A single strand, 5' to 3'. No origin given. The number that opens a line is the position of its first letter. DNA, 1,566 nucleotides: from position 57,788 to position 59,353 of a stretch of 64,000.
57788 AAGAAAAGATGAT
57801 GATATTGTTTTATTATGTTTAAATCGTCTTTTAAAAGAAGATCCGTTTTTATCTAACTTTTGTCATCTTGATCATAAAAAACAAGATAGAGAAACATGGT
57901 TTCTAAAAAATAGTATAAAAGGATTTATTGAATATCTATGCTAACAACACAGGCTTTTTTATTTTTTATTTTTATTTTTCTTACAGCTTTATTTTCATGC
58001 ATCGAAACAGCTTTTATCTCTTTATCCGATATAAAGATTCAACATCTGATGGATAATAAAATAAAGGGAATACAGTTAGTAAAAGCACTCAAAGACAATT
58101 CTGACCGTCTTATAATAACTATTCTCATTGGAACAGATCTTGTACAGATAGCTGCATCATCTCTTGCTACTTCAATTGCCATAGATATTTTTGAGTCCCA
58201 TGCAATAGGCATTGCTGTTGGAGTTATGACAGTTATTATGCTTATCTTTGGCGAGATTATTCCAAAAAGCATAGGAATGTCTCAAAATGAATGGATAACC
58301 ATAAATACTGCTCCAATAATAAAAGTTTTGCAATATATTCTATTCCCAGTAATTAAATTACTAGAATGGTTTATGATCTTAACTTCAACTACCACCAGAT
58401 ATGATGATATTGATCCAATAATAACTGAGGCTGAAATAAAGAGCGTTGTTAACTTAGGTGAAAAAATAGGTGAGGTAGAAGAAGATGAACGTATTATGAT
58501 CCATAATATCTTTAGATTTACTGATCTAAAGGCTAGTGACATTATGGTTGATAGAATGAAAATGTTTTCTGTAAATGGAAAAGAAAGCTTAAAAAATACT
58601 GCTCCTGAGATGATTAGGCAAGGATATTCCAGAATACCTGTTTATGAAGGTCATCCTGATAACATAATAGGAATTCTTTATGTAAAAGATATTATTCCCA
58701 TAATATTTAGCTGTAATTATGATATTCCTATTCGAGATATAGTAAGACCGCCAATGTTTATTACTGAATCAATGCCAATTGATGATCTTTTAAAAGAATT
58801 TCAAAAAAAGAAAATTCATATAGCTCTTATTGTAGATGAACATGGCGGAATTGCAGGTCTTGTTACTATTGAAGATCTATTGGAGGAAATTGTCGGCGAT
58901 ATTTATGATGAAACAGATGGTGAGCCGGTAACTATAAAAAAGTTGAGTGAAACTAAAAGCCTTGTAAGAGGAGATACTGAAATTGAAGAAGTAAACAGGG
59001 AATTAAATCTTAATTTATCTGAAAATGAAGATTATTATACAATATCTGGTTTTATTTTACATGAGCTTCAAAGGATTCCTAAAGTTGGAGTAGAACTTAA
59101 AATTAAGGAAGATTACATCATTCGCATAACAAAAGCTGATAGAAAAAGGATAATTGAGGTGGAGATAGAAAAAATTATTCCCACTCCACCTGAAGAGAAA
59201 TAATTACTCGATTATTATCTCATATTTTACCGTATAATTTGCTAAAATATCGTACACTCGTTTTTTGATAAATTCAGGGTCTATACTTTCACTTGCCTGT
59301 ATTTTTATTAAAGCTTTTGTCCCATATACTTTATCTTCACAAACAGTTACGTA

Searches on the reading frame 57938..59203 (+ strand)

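Call 77: search_protein_families(library=pfam, proteins=[window:57938-59203:+], max_evalue=0.00001)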
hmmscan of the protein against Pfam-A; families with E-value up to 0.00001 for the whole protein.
window:57938-59203:+ (421 aa): 3 families
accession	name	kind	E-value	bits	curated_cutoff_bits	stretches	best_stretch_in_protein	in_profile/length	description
PF01595.25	CNNM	-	3.6e-44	151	28.4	1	8-184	2-181/181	Cyclin M transmembrane N-terminal domain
PF03471.22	CorC_HlyC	-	4.8e-20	71.8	27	1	335-412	2-79/81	Transporter associated domain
PF00571.33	CBS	-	7.1e-19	68.3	24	1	265-319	1-56/57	CBS domain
